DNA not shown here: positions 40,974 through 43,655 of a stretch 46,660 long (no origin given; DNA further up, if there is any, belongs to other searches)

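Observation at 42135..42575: NlpC/P60 papain-like hydrolase domain inserted inside the B5 domain of PheRS beta subunit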

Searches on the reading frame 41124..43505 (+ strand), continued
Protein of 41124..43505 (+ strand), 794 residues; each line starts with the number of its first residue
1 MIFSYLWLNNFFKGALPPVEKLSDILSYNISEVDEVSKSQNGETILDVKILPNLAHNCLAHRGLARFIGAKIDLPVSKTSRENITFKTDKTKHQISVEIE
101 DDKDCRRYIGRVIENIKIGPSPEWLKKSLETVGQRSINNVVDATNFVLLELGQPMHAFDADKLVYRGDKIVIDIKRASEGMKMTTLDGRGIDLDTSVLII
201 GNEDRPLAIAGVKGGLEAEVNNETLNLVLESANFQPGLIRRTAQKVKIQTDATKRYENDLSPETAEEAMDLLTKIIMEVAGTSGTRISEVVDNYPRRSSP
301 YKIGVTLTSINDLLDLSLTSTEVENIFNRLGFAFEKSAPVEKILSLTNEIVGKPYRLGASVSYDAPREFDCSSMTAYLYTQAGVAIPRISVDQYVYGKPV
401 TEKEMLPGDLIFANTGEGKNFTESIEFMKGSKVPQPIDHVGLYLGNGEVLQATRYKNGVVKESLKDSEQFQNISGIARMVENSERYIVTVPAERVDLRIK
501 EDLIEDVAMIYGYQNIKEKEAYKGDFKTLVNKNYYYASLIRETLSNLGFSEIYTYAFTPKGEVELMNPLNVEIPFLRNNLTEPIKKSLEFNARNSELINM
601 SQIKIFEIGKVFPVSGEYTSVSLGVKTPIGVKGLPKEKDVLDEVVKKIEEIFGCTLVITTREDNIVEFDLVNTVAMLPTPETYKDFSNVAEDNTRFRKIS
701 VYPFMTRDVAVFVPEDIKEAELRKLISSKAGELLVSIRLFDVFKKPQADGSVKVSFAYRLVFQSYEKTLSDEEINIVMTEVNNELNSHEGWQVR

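Call 13: search_solved_structures(query=window:41124-43505:+, max_evalue=0.001, show_alignments=2)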
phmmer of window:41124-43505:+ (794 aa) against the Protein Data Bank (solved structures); distinct sequences matched with E-value up to 0.001: 34.
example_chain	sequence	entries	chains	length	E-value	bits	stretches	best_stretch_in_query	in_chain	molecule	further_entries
2rhs_B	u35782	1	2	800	7.9e-62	212.9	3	43-333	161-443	Phenylalanyl-tRNA synthetase beta chain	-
2rhq_B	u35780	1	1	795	9e-62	212.7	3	43-333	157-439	Phenylalanyl-tRNA synthetase beta chain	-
3pco_B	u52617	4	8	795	7.7e-59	203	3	44-332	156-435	Phenylalanyl-tRNA synthetase, beta chain | Phenylalanine--tRNA ligase beta subunit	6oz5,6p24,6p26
7n8y_B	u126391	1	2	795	1.7e-58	201.9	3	44-332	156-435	Phenylalanine--tRNA ligase beta subunit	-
4p71_A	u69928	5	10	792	4.8e-57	197.1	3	45-328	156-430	Phenylalanine--tRNA ligase beta subunit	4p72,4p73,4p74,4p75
2iy5_B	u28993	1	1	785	3.1e-56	194.4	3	38-339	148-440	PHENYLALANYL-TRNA SYNTHETASE BETA CHAIN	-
1b70_B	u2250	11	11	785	4.9e-56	193.7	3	39-339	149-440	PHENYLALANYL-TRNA SYNTHETASE | PROTEIN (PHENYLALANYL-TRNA SYNTHETASE) | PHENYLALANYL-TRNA SYNTHETASE BETA CHAIN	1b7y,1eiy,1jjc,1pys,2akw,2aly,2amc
6p8t_A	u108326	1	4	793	2.5e-55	191.4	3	43-331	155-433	Phenylalanine--tRNA ligase beta subunit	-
7k9m_B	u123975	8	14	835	7.8e-34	120.3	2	46-282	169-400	Phenylalanine--tRNA ligase beta subunit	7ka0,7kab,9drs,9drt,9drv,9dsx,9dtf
7k98_B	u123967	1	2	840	8e-34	120.3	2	46-282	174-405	Phenylalanine--tRNA ligase beta subunit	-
7daw_B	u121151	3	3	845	8.1e-34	120.3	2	46-282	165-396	Phenylalanine--tRNA ligase beta subunit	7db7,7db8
7cfl_A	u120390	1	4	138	7.6e-13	50.9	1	341-458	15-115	Putative cell wall hydrolase phosphatase-associated protein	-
8er5_A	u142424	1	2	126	5.2e-11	44.9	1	347-414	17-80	NlpC/P60 domain-containing protein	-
8v3w_H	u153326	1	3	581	1.3e-10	43.5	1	339-468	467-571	Hub-Hydrolase (CD1368)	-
4xcm_A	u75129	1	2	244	3.9e-10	42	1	342-468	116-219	Cell wall-binding endopeptidase-related protein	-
4fdy_A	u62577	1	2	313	8.8e-07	30.9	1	347-439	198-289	Similar to lipoprotein, NLP/P60 family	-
8idc_E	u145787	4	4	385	0.0003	22.5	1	350-411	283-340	NlpC/P60 family protein | Probable endopeptidase MT2245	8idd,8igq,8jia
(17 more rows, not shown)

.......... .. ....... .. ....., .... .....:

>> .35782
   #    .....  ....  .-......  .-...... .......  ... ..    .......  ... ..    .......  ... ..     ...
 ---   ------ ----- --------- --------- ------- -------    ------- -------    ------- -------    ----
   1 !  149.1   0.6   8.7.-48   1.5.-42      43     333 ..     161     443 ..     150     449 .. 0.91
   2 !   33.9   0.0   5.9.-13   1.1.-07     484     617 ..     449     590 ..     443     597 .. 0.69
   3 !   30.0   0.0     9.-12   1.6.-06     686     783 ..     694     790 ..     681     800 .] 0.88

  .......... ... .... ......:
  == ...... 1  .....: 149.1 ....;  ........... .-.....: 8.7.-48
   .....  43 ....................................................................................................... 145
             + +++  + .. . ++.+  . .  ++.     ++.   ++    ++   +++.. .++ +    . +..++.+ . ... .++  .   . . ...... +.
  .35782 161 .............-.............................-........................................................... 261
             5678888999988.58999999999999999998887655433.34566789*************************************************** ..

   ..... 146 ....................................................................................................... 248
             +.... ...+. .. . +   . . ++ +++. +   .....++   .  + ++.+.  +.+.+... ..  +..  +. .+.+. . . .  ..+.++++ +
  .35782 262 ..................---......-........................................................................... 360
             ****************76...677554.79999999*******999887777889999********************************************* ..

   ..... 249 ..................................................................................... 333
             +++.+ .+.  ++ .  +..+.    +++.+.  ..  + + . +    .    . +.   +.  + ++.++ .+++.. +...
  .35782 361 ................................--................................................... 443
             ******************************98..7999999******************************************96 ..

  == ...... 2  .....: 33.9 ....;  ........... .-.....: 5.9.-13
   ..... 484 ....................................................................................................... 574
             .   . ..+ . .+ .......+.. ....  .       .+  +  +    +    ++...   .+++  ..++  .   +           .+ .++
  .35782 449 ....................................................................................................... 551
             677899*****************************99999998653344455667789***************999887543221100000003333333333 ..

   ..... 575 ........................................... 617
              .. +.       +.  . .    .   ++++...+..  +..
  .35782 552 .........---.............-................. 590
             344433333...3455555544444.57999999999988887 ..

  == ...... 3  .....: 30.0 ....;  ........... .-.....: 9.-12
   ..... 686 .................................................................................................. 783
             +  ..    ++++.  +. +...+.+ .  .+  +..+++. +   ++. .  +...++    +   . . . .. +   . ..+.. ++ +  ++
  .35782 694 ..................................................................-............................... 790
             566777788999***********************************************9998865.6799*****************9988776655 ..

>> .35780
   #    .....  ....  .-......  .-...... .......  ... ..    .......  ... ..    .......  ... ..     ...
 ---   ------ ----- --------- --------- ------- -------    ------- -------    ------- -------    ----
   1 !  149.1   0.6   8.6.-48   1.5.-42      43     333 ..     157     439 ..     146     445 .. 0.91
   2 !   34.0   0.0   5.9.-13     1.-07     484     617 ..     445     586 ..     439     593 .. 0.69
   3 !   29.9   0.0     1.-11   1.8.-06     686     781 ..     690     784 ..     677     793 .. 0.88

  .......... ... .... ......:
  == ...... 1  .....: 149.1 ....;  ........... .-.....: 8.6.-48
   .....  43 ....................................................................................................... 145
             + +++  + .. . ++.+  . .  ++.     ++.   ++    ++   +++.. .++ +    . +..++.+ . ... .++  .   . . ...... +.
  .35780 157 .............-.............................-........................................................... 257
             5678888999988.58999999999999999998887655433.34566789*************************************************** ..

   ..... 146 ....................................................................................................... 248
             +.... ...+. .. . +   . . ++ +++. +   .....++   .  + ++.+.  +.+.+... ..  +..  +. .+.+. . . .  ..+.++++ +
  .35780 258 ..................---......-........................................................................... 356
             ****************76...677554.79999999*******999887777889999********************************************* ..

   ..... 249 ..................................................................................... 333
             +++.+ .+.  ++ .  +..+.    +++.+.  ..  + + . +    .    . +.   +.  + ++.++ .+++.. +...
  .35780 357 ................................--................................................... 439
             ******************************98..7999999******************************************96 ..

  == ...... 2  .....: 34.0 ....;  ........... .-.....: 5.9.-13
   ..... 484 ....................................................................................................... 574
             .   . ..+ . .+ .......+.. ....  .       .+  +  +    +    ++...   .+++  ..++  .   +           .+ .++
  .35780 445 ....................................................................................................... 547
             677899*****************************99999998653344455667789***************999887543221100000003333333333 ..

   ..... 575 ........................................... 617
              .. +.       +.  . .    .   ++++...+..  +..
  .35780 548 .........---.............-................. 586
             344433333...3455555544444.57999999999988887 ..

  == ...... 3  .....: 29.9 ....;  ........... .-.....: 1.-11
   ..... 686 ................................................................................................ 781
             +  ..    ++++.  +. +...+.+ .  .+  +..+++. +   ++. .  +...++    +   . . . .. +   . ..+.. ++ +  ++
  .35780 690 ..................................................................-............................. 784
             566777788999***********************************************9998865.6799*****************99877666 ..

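Call 29: find_encoding_contigs(protein=P0071, flank=10000, max_places=3)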
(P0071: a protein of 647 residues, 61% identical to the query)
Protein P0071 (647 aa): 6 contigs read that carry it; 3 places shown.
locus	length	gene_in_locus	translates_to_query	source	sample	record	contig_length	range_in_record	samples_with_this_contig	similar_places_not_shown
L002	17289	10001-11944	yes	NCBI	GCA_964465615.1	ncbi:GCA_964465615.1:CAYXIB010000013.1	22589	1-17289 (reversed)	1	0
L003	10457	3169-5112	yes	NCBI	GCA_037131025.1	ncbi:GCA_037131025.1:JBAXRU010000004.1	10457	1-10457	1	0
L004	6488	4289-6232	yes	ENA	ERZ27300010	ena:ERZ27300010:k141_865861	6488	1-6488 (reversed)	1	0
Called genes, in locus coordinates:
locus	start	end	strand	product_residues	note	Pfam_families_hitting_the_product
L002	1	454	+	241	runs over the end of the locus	PF00834:Ribul_P_3_epim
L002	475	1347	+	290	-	PF01116:F_bP_aldolase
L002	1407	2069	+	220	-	PF01386:Ribosomal_L25p, PF14693:Ribosomal_TL5_C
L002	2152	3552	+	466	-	-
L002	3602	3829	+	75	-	PF01197:Ribosomal_L31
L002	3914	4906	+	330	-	PF03462:PCRF, PF00472:RF-1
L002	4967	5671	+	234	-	PF00318:Ribosomal_S2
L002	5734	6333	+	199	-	PF00889:EF_TS, PF22566:UBA_8 (weak), PF25025:EF-Ts_N (weak)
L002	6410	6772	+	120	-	-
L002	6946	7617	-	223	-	-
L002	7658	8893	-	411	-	PF13506:Glyco_transf_21, PF03142:Chitin_synth_2 (faint), PF00535:Glycos_transf_2, PF10111:Glyco_tranf_2_2 (weak), PF13641:Glyco_tranf_2_3, PF13632:Glyco_trans_2_3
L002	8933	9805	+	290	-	PF00152:tRNA-synt_2 (faint), PF01409:tRNA-synt_2d, PF17759:tRNA_synthFbeta (weak)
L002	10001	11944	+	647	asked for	PF03483:B3_4, PF03484:B5, PF17759:tRNA_synthFbeta, PF03147:FDX-ACB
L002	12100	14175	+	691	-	PF02518:HATPase_c, PF00204:DNA_gyraseB, PF01751:Toprim, PF00986:DNA_gyraseB_C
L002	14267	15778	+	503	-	PF01676:Metalloenzyme, PF06415:iPGM_N, PF01663:Phosphodiest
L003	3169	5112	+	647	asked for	PF03483:B3_4, PF03484:B5, PF17759:tRNA_synthFbeta, PF03147:FDX-ACB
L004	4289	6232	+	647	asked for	PF03483:B3_4, PF03484:B5, PF17759:tRNA_synthFbeta, PF03147:FDX-ACB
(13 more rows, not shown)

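Call 33: predict_structure(alignment_id=A1)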
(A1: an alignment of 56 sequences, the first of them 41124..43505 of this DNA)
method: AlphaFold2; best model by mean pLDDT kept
length: 794 residues; sequences in the alignment: 56
mean_pLDDT: 91.3   pTM: 0.67
mean pLDDT of the five models: 91.3, 90.8, 89.8, 89.4, 88.5
residues with pLDDT >= 90: 581; 70-90: 192; 50-70: 21; < 50: 0
segments of 3 or more residues with pLDDT < 50: none
pLDDT, mean of each block of 10 residues (from residue 1): 97 96 93 94 95 91 96 95 92 92 93 97 96 95 97 96 91 93 91 92 93 93 96 93 90 92 95 97 95 90 95 94 97 96 95 95 93 96 94 96 95 86 91 93 96 94 93 94 94 91 95 82 69 91 89 88 83 90 92 82 91 92 91 88 93 88 94 89 71 64 87 90 92 87 84 90 88 91 90 86
secondary structure, 60 per line:
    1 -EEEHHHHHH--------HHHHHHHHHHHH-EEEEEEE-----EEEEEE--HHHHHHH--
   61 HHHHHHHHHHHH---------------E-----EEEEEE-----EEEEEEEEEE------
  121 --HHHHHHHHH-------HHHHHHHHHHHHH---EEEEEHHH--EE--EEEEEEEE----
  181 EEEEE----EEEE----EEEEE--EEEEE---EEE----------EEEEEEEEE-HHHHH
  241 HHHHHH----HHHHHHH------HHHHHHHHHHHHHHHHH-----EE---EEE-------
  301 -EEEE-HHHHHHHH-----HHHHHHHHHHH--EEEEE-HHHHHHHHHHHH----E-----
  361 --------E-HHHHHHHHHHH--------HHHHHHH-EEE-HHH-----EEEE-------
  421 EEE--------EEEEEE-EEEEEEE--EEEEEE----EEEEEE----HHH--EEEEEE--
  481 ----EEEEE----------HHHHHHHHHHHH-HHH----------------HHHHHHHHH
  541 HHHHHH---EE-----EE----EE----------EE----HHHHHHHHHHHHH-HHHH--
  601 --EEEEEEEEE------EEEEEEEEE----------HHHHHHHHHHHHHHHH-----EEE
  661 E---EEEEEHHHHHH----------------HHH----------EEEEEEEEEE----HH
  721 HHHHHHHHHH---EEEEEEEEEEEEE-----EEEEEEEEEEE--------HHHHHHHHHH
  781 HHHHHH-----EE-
elements in order (helices of 4 or more, strands of 3 or more residues): E2-4 H5-10 H19-30 E32-38 E44-49 H52-58 H61-72 E94-99 E105-114 H123-131 H139-151 E155-159 E169-176 E181-185 E190-193 E198-202 E205-209 E213-215 E226-234 H236-246 H251-257 H264-280 E291-293 E302-305 H307-314 H320-330 E333-337 H339-350 H371-381 H390-396 E398-400 E410-413 E421-423 E432-437 E439-445 E448-453 E458-463 E473-478 E485-489 H500-511 H532-546 H581-593 H595-598 E603-611 E618-626 H637-652 E658-661 E665-669 H670-675 E705-714 H719-730 E734-746 E752-762 H771-786

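Call 59: find_encoding_contigs(protein=P0108, flank=8000, max_places=3)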
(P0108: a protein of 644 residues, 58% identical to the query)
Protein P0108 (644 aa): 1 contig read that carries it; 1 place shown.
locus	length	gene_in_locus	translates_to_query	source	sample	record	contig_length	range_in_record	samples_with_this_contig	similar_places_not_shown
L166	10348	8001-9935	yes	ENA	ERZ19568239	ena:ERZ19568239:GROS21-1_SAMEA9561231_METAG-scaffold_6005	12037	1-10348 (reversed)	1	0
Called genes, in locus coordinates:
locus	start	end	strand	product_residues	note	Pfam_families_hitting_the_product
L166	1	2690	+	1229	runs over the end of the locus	-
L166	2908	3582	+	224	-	-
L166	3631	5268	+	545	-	-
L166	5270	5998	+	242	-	-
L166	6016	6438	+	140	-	PF04539:Sigma70_r3, PF04545:Sigma70_r4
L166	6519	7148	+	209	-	PF02592:Vut_1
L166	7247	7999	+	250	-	PF01409:tRNA-synt_2d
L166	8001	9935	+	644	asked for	PF03483:B3_4, PF03484:B5, PF17759:tRNA_synthFbeta (weak), PF03147:FDX-ACB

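Call 74: fold_search(model_id=the predicted structure, library=pdb)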
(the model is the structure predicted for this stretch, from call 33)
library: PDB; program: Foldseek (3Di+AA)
matches with E <= 10: 1237; with E <= 0.001: 91
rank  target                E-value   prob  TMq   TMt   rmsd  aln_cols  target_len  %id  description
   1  9a5b_B                7.9e-46  1.00  0.39  0.39  19.5       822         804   21  Integrative model of SYFA-SYFB by crosslinking MS and deep learning (released 2024-09-18)
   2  6p8t_E                1.1e-44  1.00  0.41  0.41  20.3       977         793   18  Acinetobacter baumannii tRNA synthetase in complex with compound 1 (released 2020-11-18)
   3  2rhs_D                1.2e-44  1.00  0.42  0.43  19.2       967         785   19  PheRS from Staphylococcus haemolyticus- rational protein engineering and inhibitor studies (released 2007-11-06)
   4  1pys_B                1.8e-44  1.00  0.38  0.39  19.9       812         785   23  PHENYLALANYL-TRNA SYNTHETASE FROM THERMUS THERMOPHILUS (released 1997-11-19)
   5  2iy5_B                7.5e-44  1.00  0.43  0.44  19.4       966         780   21  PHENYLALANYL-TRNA SYNTHETASE FROM THERMUS THERMOPHILUS complexed with tRNA and a phenylalanyl-adenylate analog (released 2006-09-06)
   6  4p71_A                9.3e-44  1.00  0.37  0.37  20.9       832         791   20  Apo PheRS from P. aeuriginosa (released 2014-06-25)
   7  6p8t_B                1.8e-43  1.00  0.42  0.43  20.3       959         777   18  Acinetobacter baumannii tRNA synthetase in complex with compound 1 (released 2020-11-18)
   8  2rhq_B                2.1e-43  1.00  0.43  0.44  19.3       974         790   19  PheRS from Staphylococcus haemolyticus- rational protein engineering and inhibitor studies (released 2007-11-06)
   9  6oz5_B                4.3e-43  1.00  0.42  0.42  20.1       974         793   19  Escherichia coli tRNA synthetase in complex with compound 3 (released 2020-11-18)
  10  6p8t_A                5.1e-43  1.00  0.42  0.42  20.0       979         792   18  Acinetobacter baumannii tRNA synthetase in complex with compound 1 (released 2020-11-18)
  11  1b7y_B                8.6e-43  1.00  0.39  0.40  19.7       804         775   23  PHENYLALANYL TRNA SYNTHETASE COMPLEXED WITH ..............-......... (released 2000-01-26)
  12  2rhs_B                1.6e-42  1.00  0.39  0.39  18.6       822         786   21  PheRS from Staphylococcus haemolyticus- rational protein engineering and inhibitor studies (released 2007-11-06)
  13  6oz5_D                7.5e-42  1.00  0.41  0.41  20.6       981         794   19  Escherichia coli tRNA synthetase in complex with compound 3 (released 2020-11-18)
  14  7k98_B                1.6e-39  1.00  0.37  0.36  19.9       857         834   17  Preaminoacylation complex of M. tuberculosis PheRS with cognate precursor tRNA and 5'-O-(N-phenylalanyl)sulfamoyl-aden (released 2021-05-12)
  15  7db8_B                1.7e-39  1.00  0.37  0.35  20.1       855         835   17  Crystal structure of Mycobacterium tuberculosis phenylalanyl-tRNA synthetase in complex with compound PF-3845 (released 2021-01-13)
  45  3h41                  1.6e-07  1.00  0.15  0.38   2.6       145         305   24  CRYSTAL STRUCTURE OF A NLPC/P60 FAMILY PROTEIN (BCE_2878) FROM BACILLUS CEREUS ATCC 10987 AT 1.79 A RESOLUTION (released 2009-05-05)
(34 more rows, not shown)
